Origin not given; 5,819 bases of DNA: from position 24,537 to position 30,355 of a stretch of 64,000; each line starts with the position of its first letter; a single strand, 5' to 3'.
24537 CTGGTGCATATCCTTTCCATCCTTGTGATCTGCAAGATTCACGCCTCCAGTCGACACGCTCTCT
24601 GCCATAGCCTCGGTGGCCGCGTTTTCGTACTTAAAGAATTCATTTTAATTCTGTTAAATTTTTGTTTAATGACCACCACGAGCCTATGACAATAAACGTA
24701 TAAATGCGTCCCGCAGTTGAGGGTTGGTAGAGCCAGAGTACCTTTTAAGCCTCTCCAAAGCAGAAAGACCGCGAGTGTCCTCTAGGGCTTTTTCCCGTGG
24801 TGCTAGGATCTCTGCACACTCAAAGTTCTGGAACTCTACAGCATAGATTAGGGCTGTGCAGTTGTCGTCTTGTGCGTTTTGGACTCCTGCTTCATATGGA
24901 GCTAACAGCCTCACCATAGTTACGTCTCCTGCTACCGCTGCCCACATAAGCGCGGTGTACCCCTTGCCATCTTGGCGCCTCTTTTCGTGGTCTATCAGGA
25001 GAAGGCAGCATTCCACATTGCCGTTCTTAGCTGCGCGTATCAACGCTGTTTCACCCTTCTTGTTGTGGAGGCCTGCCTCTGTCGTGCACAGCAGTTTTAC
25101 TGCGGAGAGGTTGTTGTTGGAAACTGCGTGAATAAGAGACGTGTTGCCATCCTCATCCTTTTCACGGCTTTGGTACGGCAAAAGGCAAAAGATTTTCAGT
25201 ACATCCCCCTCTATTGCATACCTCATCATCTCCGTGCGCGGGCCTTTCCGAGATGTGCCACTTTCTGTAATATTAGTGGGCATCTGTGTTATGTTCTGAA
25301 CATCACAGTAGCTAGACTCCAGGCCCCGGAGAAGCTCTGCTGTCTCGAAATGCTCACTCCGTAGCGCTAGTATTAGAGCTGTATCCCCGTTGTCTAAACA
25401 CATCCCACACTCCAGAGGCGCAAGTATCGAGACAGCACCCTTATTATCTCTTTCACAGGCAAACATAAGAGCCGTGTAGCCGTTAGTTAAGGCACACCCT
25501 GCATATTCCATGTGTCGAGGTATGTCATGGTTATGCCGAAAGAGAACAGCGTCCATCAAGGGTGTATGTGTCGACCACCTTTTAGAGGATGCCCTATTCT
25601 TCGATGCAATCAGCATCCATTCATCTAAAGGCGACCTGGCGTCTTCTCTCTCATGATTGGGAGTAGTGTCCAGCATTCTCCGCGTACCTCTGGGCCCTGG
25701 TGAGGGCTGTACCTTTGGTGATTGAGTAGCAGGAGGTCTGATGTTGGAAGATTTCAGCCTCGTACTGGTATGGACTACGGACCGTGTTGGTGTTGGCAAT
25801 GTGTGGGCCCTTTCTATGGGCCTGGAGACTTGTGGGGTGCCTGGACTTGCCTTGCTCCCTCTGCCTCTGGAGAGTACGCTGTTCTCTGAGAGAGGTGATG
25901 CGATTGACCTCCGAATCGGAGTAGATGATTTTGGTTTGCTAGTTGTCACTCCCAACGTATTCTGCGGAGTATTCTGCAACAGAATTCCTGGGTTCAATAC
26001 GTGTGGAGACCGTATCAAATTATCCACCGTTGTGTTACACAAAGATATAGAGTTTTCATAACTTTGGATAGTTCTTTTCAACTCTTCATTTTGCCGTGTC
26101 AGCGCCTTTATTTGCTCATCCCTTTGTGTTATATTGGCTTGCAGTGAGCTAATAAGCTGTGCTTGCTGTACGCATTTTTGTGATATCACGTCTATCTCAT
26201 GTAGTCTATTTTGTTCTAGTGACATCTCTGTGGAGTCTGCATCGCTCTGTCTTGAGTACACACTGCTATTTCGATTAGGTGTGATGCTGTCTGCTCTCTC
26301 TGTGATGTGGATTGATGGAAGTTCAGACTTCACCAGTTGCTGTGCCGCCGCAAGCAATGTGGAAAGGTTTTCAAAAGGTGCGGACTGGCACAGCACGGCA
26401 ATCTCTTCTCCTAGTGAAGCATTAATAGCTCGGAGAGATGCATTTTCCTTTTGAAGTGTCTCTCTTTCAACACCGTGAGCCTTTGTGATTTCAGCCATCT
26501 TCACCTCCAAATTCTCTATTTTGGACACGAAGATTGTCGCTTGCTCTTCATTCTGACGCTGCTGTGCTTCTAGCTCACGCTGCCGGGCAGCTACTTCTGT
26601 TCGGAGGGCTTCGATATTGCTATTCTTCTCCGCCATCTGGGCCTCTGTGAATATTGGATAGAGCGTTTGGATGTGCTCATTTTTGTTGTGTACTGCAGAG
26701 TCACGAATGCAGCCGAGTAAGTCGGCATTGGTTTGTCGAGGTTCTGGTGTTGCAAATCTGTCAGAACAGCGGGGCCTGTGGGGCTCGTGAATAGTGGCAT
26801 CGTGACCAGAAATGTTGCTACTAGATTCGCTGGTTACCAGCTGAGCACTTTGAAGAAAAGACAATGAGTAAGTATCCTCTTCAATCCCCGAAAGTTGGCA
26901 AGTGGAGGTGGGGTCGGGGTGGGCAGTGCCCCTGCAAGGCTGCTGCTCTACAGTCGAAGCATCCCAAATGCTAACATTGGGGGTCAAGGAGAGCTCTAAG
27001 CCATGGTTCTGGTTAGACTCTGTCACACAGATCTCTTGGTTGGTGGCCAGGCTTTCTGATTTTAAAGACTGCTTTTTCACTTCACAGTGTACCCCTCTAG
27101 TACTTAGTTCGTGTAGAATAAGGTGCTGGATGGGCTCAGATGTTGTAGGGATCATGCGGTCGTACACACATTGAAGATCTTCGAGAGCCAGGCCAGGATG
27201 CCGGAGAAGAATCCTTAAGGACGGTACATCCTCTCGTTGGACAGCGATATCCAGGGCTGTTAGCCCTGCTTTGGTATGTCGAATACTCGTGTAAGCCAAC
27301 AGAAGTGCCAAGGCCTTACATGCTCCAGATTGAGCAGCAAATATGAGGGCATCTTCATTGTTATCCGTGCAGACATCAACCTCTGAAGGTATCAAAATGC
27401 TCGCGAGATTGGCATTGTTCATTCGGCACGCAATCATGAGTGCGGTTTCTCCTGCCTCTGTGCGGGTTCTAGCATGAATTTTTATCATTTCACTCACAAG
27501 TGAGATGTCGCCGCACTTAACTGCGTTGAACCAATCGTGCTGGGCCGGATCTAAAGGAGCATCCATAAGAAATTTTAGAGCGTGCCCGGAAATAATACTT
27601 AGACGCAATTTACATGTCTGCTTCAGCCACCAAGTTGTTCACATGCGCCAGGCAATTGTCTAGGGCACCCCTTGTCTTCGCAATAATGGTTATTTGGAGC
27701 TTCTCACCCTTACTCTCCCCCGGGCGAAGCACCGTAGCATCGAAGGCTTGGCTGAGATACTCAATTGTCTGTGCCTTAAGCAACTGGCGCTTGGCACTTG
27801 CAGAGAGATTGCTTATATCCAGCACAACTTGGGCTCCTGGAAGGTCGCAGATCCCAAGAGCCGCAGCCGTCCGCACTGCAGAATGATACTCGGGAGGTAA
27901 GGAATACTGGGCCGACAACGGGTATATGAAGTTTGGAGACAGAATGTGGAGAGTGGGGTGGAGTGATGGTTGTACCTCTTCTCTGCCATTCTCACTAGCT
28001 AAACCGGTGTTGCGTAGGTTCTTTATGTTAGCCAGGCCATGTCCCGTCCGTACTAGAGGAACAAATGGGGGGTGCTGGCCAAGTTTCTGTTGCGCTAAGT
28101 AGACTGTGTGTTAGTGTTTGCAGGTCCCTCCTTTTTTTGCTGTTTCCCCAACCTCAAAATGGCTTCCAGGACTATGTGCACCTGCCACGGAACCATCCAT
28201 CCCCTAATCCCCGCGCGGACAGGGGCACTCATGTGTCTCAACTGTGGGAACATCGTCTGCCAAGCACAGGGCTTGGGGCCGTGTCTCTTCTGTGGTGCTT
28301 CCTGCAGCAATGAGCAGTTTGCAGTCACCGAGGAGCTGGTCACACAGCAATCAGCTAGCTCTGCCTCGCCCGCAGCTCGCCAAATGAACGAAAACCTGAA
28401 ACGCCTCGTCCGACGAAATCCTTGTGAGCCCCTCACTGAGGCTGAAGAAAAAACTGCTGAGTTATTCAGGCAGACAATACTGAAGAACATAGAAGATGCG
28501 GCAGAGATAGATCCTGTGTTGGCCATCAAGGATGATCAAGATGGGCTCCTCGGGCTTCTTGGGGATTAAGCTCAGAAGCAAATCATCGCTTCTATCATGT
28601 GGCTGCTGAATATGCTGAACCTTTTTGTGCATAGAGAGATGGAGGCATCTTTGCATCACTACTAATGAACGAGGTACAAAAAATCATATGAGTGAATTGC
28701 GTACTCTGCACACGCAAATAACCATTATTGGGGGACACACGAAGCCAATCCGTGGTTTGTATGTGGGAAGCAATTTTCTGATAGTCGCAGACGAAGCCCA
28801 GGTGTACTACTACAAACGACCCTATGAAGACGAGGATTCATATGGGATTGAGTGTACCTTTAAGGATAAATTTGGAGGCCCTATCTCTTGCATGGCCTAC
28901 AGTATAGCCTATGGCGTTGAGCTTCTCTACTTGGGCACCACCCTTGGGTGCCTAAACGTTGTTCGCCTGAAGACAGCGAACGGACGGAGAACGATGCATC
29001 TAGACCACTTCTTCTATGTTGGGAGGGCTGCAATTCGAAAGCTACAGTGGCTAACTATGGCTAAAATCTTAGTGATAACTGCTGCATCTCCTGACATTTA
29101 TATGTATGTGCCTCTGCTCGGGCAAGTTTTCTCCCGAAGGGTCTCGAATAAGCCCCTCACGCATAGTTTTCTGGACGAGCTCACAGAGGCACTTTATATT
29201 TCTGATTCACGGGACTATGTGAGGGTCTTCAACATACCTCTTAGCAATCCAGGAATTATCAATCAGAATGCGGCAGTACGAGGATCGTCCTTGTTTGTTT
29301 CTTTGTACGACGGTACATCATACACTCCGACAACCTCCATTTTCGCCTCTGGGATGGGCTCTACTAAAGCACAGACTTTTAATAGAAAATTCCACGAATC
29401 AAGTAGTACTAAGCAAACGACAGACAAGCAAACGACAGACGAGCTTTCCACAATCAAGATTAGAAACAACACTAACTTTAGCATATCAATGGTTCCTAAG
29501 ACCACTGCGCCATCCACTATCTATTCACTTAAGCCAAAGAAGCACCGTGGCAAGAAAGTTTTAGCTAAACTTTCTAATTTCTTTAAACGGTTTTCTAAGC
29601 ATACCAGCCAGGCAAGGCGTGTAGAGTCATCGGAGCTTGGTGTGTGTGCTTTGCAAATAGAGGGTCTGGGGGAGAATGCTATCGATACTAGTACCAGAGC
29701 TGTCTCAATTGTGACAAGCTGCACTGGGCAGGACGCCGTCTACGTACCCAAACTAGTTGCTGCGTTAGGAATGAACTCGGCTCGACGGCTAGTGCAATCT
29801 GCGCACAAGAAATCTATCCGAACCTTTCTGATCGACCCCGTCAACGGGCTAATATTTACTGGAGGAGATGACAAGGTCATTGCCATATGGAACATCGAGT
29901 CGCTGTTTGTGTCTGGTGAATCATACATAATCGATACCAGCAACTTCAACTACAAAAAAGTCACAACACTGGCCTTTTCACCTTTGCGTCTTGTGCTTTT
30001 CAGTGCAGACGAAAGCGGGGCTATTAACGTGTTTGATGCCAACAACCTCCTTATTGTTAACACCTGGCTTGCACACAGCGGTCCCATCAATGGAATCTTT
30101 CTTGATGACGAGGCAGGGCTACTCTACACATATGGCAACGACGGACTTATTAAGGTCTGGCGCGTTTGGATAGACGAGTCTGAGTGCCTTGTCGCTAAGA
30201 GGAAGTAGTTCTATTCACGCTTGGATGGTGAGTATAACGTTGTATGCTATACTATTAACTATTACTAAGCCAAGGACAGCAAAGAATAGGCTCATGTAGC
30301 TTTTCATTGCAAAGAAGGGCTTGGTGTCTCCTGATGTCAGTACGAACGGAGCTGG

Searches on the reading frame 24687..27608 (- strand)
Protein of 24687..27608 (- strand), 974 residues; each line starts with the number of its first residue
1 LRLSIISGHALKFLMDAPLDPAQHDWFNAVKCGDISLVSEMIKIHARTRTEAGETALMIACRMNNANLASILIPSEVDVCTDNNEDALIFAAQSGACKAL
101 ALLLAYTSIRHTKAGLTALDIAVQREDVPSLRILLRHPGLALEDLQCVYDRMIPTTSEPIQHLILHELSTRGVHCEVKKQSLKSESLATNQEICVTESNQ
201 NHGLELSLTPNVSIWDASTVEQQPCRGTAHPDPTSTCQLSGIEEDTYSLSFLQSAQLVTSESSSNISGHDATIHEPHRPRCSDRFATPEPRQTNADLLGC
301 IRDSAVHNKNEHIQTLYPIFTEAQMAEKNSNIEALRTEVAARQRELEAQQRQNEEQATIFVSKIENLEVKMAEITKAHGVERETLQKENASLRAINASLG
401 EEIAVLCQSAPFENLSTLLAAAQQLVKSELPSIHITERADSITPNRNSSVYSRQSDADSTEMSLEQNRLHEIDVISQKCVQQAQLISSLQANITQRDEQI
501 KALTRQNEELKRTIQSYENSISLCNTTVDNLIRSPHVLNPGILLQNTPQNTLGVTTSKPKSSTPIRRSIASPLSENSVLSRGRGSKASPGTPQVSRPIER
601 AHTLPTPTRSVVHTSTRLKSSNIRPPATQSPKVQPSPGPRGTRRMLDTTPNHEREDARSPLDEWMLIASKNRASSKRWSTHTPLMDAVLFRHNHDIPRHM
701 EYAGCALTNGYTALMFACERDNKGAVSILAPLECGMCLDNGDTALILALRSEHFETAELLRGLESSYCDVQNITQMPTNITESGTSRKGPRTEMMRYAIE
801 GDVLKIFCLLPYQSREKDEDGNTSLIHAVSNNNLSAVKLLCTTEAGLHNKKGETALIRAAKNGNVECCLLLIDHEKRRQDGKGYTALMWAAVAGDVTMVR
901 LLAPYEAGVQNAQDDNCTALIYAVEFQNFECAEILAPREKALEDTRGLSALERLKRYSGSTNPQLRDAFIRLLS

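Call 55: search_protein_families(library=pfam, proteins=[window:24687-27608:-], max_evalue=0.0001)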
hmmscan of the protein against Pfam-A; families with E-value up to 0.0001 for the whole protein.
window:24687-27608:- (974 aa): 5 families
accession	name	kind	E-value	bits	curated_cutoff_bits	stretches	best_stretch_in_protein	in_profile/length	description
PF12796.13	Ank_2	-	6.8e-49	164.8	27.3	4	797-875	4-83/90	Ankyrin repeats (3 copies)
PF13637.12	Ank_4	-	1.5e-27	95.4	22.7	0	887-935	1-49/50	Ankyrin repeats (many copies)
PF00023.36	Ank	-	2.5e-26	90.7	21.1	0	883-914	2-32/33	Ankyrin repeat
PF13857.12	Ank_5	-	4.7e-21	75.1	27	0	878-923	11-56/56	Ankyrin repeats (many copies)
PF13606.12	Ank_3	-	2.8e-19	67.3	22.3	0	883-907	2-26/30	Ankyrin repeat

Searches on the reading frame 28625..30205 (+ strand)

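Call 55: search_protein_families(library=pfam, proteins=[window:28625-30205:+], max_evalue=0.0001)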
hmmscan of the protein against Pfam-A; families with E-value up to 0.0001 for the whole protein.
window:28625-30205:+ (527 aa): 14 families
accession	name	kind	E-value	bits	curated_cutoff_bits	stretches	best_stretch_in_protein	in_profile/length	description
PF00400.38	WD40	-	3.1e-11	43.7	27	0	392-423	8-39/39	WD domain, G-beta repeat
PF25174.1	Beta-prop_THOC3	-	2.5e-10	40.3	305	1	438-513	125-199/272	THOC3 beta-propeller domain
PF25173.1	Beta-prop_WDR3_1st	-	2e-09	37.8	154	1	392-514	26-142/184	WDR3 first beta-propeller domain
PF24814.1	WD40_Prp19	-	1.6e-08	34.4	320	0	392-472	46-120/281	Prp19 WD40 domain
PF24807.1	WD40_CDC20-Fz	-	6.3e-08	32.7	200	0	389-514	44-164/292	CDC20/Fizzy WD40 domain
PF25168.1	Beta-prop_WDR36-Utp21_2nd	-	1.4e-07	31.6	84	1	390-514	152-269/335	WDR36/Utp21 second beta-propeller domain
PF25172.1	Beta-prop_WDR3_2nd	-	4.7e-07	29.8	140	0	446-513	220-287/293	WDR3 second beta-propeller domain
PF24817.1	WD40_WDHD1_1st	-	5.2e-07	29.6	109.9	0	445-514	88-157/291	WDHD1 first WD40 domain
PF23409.1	Beta-prop_EML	-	1.2e-06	28.6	88.2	1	407-514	122-227/267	Echinoderm microtubule-associated protein first beta-propeller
PF25171.1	Beta-prop_WDR36-Utp21_1st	-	2.9e-06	27.3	80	0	442-512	191-263/266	WDR36/Utp21 first beta-propeller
PF23393.2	Beta-prop_WDR90_POC16_2nd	-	6.5e-06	26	60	1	404-519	3-112/291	WDR90/POC16, second beta-propeller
PF25175.1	Beta-prop_WDR5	-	3.1e-05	23.8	250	1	391-514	48-165/296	WDR5 beta-propeller domain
PF23414.1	Beta-prop_EML_2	-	3.9e-05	23.6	90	0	404-514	7-110/266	Echinoderm microtubule-associated protein second beta-propeller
PF24796.1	WDR55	-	5.5e-05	22.8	200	0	437-512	47-122/296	WDR55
